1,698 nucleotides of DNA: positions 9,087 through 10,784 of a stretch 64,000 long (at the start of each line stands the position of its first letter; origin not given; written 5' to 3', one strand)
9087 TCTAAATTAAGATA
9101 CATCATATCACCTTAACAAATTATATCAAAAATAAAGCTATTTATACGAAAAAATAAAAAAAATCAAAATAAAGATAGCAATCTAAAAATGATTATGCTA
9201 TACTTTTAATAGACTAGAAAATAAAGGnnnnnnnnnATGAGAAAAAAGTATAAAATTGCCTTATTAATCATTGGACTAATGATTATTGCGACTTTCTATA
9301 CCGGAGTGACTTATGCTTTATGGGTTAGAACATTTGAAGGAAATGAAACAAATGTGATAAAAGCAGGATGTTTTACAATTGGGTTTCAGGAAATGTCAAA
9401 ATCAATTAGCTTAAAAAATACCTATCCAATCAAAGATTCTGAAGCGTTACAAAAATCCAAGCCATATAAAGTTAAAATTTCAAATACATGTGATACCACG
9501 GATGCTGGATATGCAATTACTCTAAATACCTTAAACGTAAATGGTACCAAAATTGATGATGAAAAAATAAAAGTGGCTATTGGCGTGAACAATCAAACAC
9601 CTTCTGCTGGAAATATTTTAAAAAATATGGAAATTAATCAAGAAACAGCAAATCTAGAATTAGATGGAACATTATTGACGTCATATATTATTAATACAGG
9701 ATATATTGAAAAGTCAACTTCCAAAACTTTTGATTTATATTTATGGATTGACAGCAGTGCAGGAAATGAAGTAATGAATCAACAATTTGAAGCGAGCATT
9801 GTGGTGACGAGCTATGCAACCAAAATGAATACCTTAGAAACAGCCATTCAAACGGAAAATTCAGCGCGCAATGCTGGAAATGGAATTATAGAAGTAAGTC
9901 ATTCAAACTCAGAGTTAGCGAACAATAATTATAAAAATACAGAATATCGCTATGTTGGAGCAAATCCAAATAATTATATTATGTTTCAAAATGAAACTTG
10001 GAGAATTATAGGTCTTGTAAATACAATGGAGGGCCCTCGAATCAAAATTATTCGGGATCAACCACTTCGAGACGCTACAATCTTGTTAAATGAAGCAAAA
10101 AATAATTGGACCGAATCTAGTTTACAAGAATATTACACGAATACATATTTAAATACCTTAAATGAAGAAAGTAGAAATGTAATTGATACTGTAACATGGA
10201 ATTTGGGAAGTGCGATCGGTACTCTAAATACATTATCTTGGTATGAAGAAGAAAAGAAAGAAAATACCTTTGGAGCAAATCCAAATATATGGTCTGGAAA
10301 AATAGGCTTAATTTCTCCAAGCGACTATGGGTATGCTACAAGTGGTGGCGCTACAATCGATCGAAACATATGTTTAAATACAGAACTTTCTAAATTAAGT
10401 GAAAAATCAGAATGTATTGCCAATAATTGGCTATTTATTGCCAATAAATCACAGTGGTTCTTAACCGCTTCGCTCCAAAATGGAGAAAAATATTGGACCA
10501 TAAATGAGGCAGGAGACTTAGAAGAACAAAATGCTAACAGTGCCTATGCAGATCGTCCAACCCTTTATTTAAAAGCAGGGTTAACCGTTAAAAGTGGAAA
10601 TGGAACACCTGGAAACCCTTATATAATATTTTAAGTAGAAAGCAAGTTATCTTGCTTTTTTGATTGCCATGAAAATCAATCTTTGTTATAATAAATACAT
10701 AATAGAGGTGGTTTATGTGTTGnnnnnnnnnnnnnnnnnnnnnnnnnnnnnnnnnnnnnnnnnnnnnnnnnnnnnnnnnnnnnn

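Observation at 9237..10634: A fourth SipW-cognate-like N-terminus on a 466-aa protein sits directly upstream of the Tad pilus operon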

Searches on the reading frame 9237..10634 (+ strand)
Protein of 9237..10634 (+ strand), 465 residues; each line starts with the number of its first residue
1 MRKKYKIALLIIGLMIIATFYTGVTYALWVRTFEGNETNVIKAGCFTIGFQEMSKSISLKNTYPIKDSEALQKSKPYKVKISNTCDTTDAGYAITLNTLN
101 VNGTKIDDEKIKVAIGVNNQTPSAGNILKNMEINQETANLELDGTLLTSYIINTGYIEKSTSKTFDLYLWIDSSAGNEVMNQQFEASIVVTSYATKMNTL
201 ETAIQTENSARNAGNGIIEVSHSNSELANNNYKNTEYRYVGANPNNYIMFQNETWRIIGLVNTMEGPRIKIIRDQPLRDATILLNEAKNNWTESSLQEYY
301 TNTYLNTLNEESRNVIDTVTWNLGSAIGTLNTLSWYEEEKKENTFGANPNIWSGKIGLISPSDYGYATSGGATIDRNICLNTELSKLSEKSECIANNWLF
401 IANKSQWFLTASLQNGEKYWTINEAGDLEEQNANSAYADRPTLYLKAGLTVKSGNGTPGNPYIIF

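Call 3: search_protein_families(library=pfam, proteins=[window:9237-10634:+], max_evalue=0.1)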
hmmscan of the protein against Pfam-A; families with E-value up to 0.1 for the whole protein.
window:9237-10634:+ (465 aa): 1 family
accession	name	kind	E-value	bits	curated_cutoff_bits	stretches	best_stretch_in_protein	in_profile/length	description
PF19789.6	DUF6273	-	0.00019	21.8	23.5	1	286-446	28-171/172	Domain of unknown function (DUF6273)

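Call 4: search_protein_families(library=ncbifam, proteins=[window:9237-10634:+], max_evalue=0.1)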
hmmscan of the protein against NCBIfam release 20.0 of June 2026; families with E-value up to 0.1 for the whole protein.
window:9237-10634:+ (465 aa): 1 family
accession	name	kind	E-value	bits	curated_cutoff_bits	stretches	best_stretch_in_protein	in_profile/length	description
NF010210.0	PRK13676.1-2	equivalog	0.088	12.9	223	0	93-138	49-94/117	YlbF/YmcA family competence regulator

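Call 8: find_homologous_proteins(query=window:9237-10634:+)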
Query window:9237-10634:+ (465 aa): 2136 proteins with E <= 0.001 among 8000 candidates; the best 120 are listed.
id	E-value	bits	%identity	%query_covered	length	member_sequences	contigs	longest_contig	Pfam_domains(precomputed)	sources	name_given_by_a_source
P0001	1.0e-205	702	100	69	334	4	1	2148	-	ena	-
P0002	3.4e-186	637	61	100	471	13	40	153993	-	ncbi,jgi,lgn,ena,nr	ncbi:MAG: hypothetical protein HFI08_01170 [Bacilli bacterium]|jgi:hypothetical protein|nr:hypotheti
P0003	3.6e-186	637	62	100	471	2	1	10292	-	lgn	-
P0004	3.1e-185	634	61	100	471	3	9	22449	-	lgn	-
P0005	5.5e-185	633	61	100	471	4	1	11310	-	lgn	-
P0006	3.4e-179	614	59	100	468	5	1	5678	-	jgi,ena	-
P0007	2.5e-173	595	58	100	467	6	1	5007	-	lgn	-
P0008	1.0e-163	563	55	100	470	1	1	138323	-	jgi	-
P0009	6.5e-156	538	54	99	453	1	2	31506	-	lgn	-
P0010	5.9e-153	528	53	99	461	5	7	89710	-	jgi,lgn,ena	-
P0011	1.9e-145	503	51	100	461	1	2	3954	-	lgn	-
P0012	1.6e-134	467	62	76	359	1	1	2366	-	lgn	-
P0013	3.0e-130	453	49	99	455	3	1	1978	-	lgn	-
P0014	1.6e-128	447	48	99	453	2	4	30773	-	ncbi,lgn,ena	-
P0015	3.7e-126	440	47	99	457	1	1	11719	-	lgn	-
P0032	2.2e-74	269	36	100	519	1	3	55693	-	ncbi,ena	-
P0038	1.1e-72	263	36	54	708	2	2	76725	PF19789.7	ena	-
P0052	2.5e-68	249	37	66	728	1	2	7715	PF19789.7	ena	-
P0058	1.7e-67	246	37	100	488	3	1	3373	PF19789.7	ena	-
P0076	1.5e-64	237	34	100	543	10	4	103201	-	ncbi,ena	-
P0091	2.4e-61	226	36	57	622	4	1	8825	PF19789.7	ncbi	-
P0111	8.4e-58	214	34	54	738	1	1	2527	PF19789.7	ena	-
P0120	4.0e-56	209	34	54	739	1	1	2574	PF19789.7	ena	-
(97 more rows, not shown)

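Call 10: find_encoding_contigs(protein=P0002, flank=10000, max_places=3)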
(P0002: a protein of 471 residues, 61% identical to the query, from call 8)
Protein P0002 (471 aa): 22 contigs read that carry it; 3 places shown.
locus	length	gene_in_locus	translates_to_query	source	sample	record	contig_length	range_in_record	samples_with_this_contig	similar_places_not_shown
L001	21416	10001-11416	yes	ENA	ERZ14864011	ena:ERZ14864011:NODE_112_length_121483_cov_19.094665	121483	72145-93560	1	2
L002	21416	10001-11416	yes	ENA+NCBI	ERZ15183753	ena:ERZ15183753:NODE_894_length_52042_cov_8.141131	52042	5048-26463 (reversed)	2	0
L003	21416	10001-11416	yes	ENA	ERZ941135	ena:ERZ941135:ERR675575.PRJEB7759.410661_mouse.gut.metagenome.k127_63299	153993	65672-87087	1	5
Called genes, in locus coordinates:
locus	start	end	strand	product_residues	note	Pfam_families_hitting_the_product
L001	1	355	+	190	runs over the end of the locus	PF10903:DUF2691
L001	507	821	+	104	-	-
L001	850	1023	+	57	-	-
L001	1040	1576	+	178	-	-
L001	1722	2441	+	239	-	-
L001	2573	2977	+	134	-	-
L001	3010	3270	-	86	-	PF01381:HTH_3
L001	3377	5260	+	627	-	PF00501:AMP-binding, PF13193:AMP-binding_C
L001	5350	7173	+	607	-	PF00512:HisKA, PF02518:HATPase_c, PF00072:Response_reg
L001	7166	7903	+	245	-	PF00072:Response_reg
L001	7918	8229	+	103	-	-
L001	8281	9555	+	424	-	PF01018:GTP1_OBG, PF02421:FeoB_N (weak), PF01926:MMR_HSR1, PF09269:DUF1967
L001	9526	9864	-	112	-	PF02643:DUF192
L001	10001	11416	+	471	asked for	-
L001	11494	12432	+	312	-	PF00535:Glycos_transf_2, PF10111:Glyco_tranf_2_2 (weak), PF13641:Glyco_tranf_2_3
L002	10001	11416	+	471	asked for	-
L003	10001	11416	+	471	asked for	-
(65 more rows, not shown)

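Call 11: find_encoding_contigs(protein=P0076, flank=10000, max_places=3)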
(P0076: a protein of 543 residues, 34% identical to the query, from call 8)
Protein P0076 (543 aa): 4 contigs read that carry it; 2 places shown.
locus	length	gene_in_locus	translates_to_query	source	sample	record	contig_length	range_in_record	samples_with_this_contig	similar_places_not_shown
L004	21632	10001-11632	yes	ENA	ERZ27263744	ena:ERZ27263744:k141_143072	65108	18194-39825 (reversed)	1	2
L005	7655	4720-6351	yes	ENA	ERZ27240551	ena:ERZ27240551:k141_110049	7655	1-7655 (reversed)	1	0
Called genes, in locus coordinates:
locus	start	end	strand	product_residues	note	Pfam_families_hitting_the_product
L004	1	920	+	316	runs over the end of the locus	PF12224:Amidoligase_2 (weak)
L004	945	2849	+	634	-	PF03717:PBP_dimer, PF00905:Transpeptidase, PF03793:PASTA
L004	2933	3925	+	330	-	PF10555:MraY_sig1 (weak), PF00953:Glycos_transf_4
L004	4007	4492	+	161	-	-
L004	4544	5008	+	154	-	PF08281:Sigma70_r4_2 (weak)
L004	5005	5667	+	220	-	-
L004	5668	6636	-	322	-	PF02557:VanY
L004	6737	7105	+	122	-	-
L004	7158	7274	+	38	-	-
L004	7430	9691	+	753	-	PF23139:OB_YrrC, PF14490:HHH_RecD2, PF13086:AAA_11 (faint), PF13245:AAA_19, PF13604:AAA_30, PF01443:Viral_helicase1 (faint), PF18335:SH3_13, PF13538:UvrD_C_2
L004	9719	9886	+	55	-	-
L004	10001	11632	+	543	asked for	-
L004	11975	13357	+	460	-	-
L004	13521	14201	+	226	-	PF02397:Bac_transf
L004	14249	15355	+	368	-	PF13439:Glyco_transf_4, PF20706:GT4-conflict (weak), PF00534:Glycos_transf_1, PF13692:Glyco_trans_1_4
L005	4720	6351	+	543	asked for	-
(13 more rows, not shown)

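Call 15: find_related_loci(query=A1, collection=genome_contigs, flank=10000)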
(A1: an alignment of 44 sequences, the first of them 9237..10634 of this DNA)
Query A1 (465 aa) in genome_contigs; peptide patterns used: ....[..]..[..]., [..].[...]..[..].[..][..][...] (x = any residue, [..] = any of these).
600 stretches matched a pattern (row limit reached: there are more); 557 encode a relative of the query (tblastn E <= 1e-3); the best 80 are kept; 78 distinct loci.
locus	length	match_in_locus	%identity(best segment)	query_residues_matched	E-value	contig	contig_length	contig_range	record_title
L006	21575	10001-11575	45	1-462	4e-130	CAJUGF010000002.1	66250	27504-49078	MAG TPA_asm: uncultured Bacilli bacterium isolate MGBC134914 genome assembly, contig: MGBC134914.2, whole genome shotgun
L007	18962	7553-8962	61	1-464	0e+0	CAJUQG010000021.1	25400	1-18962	MAG TPA_asm: uncultured Bacilli bacterium isolate MGBC163973 genome assembly, contig: MGBC163973.21, whole genome shotgu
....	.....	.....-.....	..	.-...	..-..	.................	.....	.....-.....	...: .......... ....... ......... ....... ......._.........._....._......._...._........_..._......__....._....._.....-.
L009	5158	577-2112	35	6-462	4e-75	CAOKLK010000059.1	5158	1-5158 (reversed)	MAG TPA_asm: uncultured Tenericutes bacterium isolate SRR15604517_bin.4_metawrap_v1.3_MAG genome assembly, contig: NODE.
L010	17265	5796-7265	36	1-464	2e-71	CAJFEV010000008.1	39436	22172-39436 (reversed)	uncultured Bacilli bacterium isolate Chicken_13_mag_25 genome assembly, contig: MAGpy_11413_13_idba_bin_25_fascaffold_20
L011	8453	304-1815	33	5-462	4e-70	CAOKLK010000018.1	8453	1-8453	MAG TPA_asm: uncultured Tenericutes bacterium isolate SRR15604517_bin.4_metawrap_v1.3_MAG genome assembly, contig: NODE.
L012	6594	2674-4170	34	1-462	8e-68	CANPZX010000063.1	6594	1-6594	MAG: uncultured Bacilli bacterium isolate Lapin-002__bin30 genome assembly, contig: Lapin-002__NODE_15577_length_6594_co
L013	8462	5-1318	37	50-462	3e-67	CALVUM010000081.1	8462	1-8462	MAG: uncultured Bacilli bacterium isolate E14__bin37 genome assembly, contig: E14__k127_742506, whole genome shotgun seq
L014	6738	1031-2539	34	2-462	2e-66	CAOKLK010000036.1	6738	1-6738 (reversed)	MAG TPA_asm: uncultured Tenericutes bacterium isolate SRR15604517_bin.4_metawrap_v1.3_MAG genome assembly, contig: NODE.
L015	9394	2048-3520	34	23-462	4e-66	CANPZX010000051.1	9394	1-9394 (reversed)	MAG: uncultured Bacilli bacterium isolate Lapin-002__bin30 genome assembly, contig: Lapin-002__NODE_9707_length_9394_cov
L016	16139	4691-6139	33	2-462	1e-65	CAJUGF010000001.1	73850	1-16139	MAG TPA_asm: uncultured Bacilli bacterium isolate MGBC134914 genome assembly, contig: MGBC134914.1, whole genome shotgun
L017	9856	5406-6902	34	23-462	2e-64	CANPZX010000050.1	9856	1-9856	MAG: uncultured Bacilli bacterium isolate Lapin-002__bin30 genome assembly, contig: Lapin-002__NODE_9137_length_9856_cov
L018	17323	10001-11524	35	2-462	2e-74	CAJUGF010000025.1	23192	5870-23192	MAG TPA_asm: uncultured Bacilli bacterium isolate MGBC134914 genome assembly, contig: MGBC134914.25, whole genome shotgu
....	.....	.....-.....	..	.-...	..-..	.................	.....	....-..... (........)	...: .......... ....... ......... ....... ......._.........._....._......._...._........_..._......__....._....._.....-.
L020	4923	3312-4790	31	4-464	9e-59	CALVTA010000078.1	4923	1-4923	MAG: uncultured Bacilli bacterium isolate BRZ_ES__bin111 genome assembly, contig: BRZ_ES__NODE_19069_length_4923_cov_10.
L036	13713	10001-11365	32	23-464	3e-49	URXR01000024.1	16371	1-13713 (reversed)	uncultured Tenericutes bacterium isolate UMGS1449 genome assembly, contig: NODE_2460_length_16371_cov_5.806325, whole ge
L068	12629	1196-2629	28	7-464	6e-41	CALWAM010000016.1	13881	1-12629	MAG: uncultured Bacilli bacterium isolate BRZ_GD__bin104 genome assembly, contig: BRZ_GD__NODE_5503_length_13881_cov_4.6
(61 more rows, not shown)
